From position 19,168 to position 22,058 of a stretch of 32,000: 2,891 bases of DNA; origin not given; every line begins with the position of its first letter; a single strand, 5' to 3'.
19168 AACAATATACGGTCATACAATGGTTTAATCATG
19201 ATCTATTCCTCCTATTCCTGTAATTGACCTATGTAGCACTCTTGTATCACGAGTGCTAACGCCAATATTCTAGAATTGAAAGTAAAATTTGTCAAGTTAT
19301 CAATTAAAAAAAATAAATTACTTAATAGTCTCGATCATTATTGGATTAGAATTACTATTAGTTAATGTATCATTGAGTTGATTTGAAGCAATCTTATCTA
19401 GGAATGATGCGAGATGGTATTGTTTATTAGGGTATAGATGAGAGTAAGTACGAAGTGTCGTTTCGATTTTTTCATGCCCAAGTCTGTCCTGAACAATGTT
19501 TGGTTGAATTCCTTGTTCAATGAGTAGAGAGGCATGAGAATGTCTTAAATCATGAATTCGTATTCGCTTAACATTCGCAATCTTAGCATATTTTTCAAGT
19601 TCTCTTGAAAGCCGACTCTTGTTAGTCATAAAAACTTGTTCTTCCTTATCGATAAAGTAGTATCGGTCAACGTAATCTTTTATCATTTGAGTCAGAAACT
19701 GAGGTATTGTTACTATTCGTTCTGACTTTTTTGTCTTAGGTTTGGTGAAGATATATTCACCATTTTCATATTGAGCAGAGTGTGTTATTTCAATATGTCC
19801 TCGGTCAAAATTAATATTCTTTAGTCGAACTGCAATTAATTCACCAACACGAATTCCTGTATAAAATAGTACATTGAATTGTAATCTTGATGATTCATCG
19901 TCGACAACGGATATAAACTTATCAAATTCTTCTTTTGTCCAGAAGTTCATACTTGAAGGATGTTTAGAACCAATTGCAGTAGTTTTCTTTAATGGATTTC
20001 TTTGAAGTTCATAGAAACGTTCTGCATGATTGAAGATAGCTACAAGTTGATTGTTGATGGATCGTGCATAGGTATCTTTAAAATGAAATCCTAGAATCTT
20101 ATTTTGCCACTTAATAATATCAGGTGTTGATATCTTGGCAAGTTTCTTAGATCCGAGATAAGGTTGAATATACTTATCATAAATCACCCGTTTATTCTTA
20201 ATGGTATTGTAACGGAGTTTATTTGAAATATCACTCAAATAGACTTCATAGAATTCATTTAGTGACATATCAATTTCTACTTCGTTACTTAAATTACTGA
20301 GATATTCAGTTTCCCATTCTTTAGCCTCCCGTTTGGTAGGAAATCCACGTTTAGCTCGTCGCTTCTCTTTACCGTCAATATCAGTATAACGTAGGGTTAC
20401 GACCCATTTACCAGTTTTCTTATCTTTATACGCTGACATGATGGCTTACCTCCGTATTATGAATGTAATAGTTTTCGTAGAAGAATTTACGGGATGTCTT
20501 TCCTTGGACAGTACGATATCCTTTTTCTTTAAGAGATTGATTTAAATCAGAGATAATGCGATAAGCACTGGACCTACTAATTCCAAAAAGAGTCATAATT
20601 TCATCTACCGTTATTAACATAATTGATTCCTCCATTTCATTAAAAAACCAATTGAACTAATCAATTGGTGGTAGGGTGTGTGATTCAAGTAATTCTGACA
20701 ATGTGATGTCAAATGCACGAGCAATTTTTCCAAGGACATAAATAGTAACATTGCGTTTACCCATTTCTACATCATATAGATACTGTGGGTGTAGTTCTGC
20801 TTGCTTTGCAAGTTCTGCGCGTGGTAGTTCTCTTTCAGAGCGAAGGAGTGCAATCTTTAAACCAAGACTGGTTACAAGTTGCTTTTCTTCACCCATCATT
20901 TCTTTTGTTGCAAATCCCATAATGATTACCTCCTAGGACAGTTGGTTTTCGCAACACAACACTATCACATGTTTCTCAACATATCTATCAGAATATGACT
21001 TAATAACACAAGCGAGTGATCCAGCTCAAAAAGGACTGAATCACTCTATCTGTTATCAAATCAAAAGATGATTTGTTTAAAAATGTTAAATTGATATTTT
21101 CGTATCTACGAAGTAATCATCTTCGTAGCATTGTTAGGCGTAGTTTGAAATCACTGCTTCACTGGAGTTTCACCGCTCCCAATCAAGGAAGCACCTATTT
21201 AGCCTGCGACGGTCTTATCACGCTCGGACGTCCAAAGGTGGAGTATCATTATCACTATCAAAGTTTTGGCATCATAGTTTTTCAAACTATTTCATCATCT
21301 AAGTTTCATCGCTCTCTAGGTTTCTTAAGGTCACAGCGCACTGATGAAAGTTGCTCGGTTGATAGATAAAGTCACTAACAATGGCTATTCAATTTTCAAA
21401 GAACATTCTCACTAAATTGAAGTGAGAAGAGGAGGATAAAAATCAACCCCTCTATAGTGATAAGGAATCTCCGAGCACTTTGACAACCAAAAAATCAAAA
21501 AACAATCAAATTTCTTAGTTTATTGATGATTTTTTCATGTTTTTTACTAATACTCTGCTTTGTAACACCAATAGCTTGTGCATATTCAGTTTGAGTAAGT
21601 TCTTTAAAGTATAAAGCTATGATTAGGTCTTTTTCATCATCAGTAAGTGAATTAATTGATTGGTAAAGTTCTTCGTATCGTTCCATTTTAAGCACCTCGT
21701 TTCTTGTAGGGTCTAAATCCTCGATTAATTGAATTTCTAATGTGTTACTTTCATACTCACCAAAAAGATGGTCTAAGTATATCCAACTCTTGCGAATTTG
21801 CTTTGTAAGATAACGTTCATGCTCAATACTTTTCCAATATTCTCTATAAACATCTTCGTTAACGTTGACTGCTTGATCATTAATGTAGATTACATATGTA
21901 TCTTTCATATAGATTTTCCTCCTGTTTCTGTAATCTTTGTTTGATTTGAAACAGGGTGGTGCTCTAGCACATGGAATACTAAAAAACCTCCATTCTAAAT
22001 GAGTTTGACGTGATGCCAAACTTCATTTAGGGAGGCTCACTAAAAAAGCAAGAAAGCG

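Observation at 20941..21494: ~550-bp ORF-free, GC-elevated, hairpin-rich region inside the element's regulatory module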

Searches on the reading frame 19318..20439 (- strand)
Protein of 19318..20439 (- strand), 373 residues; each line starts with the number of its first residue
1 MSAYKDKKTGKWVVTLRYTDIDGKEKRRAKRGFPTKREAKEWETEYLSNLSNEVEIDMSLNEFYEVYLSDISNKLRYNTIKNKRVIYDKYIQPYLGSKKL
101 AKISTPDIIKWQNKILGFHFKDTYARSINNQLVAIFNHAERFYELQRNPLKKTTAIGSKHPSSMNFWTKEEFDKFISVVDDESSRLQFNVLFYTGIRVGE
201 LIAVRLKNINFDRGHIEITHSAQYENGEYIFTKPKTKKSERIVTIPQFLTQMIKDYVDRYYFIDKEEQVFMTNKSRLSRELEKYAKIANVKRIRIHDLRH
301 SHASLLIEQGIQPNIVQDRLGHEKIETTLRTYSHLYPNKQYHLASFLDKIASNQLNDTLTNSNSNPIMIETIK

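Call 8: search_protein_families(library=pfam, proteins=[window:19318-20439:-], max_evalue=0.01)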
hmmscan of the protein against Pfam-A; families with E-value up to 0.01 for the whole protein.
window:19318-20439:- (373 aa): 3 families
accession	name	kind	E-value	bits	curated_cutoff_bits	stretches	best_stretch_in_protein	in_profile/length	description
PF00589.27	Phage_integrase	-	5.3e-27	95.1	27.1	1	168-337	4-170/172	Phage integrase family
PF14659.12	Phage_int_SAM_3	-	3.7e-15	56.3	22.6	1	60-115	2-57/58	Phage integrase, N-terminal SAM-like domain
PF14657.12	Arm-DNA-bind_4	-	8.7e-15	54.5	22.3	1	11-53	1-45/47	Arm DNA-binding domain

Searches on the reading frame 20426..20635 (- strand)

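Call 8: search_protein_families(library=pfam, proteins=[window:20426-20635:-], max_evalue=0.01)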
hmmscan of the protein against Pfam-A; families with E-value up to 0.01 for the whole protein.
window:20426-20635:- (69 aa): 9 families
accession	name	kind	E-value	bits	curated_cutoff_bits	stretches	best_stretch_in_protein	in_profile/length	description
PF13518.12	HTH_28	-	0.0002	21.8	25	1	9-33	14-38/52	Helix-turn-helix domain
PF21476.4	PF0610-like_N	-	0.00026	21.6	33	1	8-42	15-49/50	PF0610-like, N-terminal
PF05043.19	Mga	-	0.00041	21.3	21.1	1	9-40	32-63/87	Mga helix-turn-helix domain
PF13384.12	HTH_23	-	0.00044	20.4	24.6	1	8-33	18-43/50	Homeodomain-like domain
PF08279.18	HTH_11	-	0.0018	18.5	25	1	8-35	16-43/55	HTH domain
PF12728.13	HTH_17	-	0.0049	17.5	27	1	7-29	1-23/51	Helix-turn-helix domain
PF01978.25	TrmB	-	0.0075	16.5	25.6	0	9-47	24-58/68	Sugar-specific transcriptional regulator TrmB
PF01051.27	Rep3_N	-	0.0076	17.1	22.4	1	8-60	42-94/141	Initiator Replication protein, WH1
PF09339.16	HTH_IclR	-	0.0081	16.4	22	0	9-31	20-42/52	IclR helix-turn-helix domain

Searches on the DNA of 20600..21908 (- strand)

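Call 4: search_rna_families(source=window, start=20600, end=21900, threshold=evalue, max_evalue=10, show_alignments=4)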
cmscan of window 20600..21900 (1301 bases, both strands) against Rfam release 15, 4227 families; matches with E-value up to 10: 9.
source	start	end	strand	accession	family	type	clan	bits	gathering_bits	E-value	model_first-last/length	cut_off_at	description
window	21159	21252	-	RF02913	pemK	Cis-reg;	-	36.8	34.8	0.00011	1-61/61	no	pemK RNA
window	21467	21540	-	RF02705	B_rapa_snoR775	Gene; snRNA; snoRNA; HACA-box;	-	26.4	64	0.31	1-127/127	no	Brassica rapa small nucleolar RNA 775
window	21409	21471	-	RF02030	tp2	Gene; sRNA;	-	23.2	50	0.54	1-114/114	no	tp2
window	21528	21606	-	RF01871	MALAT1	Gene; lncRNA;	-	21.8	70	4.2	1-95/95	no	Metastasis associated lung adenocarcinoma transcript 1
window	20988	21077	+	RF02568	UptR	Gene; sRNA;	-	20.4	100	1.5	1-92/92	no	Escherichia coli small RNA (uptR) gene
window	21586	21648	-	RF00145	snoZ105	Gene; snRNA; snoRNA; CD-box;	-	19.1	45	3.3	1-72/72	no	Small nucleolar RNA Z105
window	20652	20701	+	RF00255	mir-218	Gene; miRNA;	-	15.7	62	3.1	17-66/82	no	mir-218 microRNA precursor family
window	20679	20811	+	RF01295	SCARNA7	Gene; snRNA; snoRNA; scaRNA;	-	13.6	65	0.83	1-330/330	no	Small Cajal body-specific RNA 7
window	21266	21330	+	RF02147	MEG8_3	Gene; lncRNA;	-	11.2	40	8.1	1-66/66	no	Maternally expressed 8 exon 3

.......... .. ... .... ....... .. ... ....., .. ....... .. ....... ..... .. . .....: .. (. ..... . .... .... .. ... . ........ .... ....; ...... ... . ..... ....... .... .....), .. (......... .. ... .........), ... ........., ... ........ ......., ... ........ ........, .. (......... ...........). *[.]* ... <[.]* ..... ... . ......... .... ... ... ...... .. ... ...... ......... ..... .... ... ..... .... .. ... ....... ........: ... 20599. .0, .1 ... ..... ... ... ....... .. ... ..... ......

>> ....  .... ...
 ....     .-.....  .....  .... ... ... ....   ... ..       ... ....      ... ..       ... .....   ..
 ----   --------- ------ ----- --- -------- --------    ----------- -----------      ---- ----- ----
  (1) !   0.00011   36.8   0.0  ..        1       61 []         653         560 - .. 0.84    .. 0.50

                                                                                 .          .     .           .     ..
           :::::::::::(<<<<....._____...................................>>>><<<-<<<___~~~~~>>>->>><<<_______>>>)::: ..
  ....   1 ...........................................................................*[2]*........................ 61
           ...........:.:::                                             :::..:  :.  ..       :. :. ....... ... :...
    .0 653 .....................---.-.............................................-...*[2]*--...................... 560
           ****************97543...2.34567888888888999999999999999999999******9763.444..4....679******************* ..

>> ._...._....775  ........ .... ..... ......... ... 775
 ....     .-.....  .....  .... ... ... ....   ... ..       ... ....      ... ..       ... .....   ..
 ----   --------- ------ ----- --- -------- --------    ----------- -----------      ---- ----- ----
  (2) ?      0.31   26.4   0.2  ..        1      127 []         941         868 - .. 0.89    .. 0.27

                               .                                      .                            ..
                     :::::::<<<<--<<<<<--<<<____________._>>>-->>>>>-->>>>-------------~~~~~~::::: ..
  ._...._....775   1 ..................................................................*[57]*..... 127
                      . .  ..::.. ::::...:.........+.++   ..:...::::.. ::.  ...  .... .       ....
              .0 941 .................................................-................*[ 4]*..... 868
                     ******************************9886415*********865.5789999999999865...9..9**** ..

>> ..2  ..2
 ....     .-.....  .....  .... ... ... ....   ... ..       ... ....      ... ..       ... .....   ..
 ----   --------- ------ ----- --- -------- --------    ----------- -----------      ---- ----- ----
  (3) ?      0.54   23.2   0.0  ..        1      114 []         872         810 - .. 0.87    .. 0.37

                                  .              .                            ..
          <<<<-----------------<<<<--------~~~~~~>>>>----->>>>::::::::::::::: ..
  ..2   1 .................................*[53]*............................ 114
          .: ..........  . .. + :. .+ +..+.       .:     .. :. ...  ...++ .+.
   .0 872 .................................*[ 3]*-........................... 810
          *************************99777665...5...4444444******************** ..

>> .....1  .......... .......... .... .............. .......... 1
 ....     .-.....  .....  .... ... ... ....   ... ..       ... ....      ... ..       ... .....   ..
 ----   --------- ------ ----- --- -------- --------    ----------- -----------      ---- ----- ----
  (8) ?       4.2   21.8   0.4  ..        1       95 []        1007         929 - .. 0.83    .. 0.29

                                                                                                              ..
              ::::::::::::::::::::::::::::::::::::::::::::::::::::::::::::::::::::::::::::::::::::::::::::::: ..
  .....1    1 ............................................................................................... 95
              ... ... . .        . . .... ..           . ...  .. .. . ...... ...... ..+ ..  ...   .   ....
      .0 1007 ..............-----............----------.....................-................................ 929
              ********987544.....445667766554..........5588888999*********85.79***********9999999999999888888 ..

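Call 9: search_dna_similar(query=window:20921-21520:-, collection=plasmids, mode=distant, max_rows=30)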
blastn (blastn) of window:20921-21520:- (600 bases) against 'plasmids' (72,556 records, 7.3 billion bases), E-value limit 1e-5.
No match.

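Call 10: search_dna_similar(query=window:20921-21520:-, collection=phages, mode=distant, max_rows=20)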
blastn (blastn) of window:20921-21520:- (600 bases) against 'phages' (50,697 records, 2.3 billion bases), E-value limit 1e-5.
Records with a match: 1; places in all: 2; records where one place covers at least 80% of the query: 0.
Best place of each record, by identity: 80-90% 1.
By first word of the organism name: Erysipelothrix 1.
By host as written in the record: Erysipelothrix rhusiopathiae ZJ 1.
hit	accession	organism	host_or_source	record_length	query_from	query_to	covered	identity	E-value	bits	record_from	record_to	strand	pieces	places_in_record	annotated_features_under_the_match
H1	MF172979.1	Erysipelothrix phage phi1605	Erysipelothrix rhusiopathiae ZJ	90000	32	83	9%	88.5%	5e-8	64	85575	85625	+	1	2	none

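Call 20: search_rna_families(sources=[L001, L002, L003, L004], threshold=evalue, max_evalue=0.1)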
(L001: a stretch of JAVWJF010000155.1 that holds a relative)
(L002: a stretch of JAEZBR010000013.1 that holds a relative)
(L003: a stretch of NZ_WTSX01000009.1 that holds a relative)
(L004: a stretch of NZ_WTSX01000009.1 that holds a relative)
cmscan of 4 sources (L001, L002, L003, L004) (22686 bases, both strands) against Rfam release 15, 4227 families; matches with E-value up to 0.1: 4.
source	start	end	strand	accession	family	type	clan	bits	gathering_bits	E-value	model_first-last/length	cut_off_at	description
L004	3656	3749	+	RF02913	pemK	Cis-reg;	-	40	34.8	0.00034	1-61/61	no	pemK RNA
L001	3657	3750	+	RF02913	pemK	Cis-reg;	-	36.8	34.8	0.0019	1-61/61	no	pemK RNA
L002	1692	1785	+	RF02913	pemK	Cis-reg;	-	34.9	34.8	0.0051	1-61/61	no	pemK RNA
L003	3655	3748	+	RF02913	pemK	Cis-reg;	-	34.3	34.8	0.0068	1-61/61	no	pemK RNA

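Call 108: get_annotated_region(hit=H1, flank=1500)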
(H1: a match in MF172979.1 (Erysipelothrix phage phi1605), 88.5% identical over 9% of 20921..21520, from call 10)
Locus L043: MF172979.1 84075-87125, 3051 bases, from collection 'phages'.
description: Erysipelothrix phage phi1605, complete genome.
organism: Erysipelothrix phage phi1605 (NCBI taxid 2006938)
taxonomy: Viruses; Duplodnaviria; Heunggongvirae; Uroviricota; Caudoviricetes
host: Erysipelothrix rhusiopathiae ZJ; source: swine; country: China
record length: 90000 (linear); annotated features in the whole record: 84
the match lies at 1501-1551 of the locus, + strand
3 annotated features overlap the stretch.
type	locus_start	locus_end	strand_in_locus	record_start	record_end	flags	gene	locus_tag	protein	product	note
CDS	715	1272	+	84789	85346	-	-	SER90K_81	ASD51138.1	hypothetical protein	-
CDS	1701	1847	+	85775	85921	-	-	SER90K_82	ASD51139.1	hypothetical protein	-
CDS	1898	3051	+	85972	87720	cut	-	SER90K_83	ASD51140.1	site-specific recombinase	rec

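Call 110: search_with_rna_model(model_id=R1, source=L043, max_evalue=10, filters=off)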
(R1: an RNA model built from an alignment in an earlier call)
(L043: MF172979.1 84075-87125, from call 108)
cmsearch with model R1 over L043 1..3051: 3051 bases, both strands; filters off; matches with E-value up to 10: 17.
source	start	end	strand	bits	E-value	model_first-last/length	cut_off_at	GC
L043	148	282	+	6.1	0.84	1-126/126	no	0.44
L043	985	1023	+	5.9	0.96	1-126/126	no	0.23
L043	2846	2896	-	5.8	1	1-126/126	no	0.39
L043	1504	1531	-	5.7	1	1-126/126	no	0.39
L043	1153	1183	-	4.9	1.8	1-126/126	no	0.26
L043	268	306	-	4.7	2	1-126/126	no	0.26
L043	1571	1598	+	4.3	2.6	1-126/126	no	0.29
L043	1235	1273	-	4.1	2.8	1-126/126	no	0.31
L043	1633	1662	+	3.6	4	1-126/126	no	0.4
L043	1258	1292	+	3.6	4.1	1-126/126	no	0.23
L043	808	848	+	3.4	4.5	1-126/126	no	0.29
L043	2489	2515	+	3.1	5.5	1-126/126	no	0.44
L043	358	392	+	3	5.8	1-126/126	no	0.29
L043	2131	2180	-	2.9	6.3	1-126/126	no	0.3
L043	2579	2619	+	2.8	6.7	1-126/126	no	0.39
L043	954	994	-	2.4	8.4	1-126/126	no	0.29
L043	1779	1825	-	2.4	8.6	1-126/126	no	0.26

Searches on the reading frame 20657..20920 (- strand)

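Call 8: search_protein_families(library=pfam, proteins=[window:20657-20920:-], max_evalue=0.01)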
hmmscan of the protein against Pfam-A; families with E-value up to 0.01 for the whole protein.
window:20657-20920:- (87 aa): 4 families
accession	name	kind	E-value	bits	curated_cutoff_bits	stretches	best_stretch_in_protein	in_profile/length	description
PF01381.28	HTH_3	-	2.8e-10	40.5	23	1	25-77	3-55/55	Helix-turn-helix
PF13443.12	HTH_26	-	8e-07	29.7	22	1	26-79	5-59/63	Cro/C1-type HTH DNA-binding domain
PF13560.12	HTH_31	-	1.1e-06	29.2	27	1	19-76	2-60/64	Helix-turn-helix domain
PF12844.13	HTH_19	-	0.00086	19.6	30.2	1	22-78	3-59/64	Helix-turn-helix domain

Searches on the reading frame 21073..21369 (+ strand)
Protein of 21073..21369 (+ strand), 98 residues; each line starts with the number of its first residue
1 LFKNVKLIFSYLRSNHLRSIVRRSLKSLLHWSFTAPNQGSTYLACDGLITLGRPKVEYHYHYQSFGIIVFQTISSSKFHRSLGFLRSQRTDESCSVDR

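Call 8: search_protein_families(library=pfam, proteins=[window:21073-21369:+], max_evalue=0.01)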
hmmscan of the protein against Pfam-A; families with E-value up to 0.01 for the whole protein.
window:21073-21369:+ (98 aa): 0 families
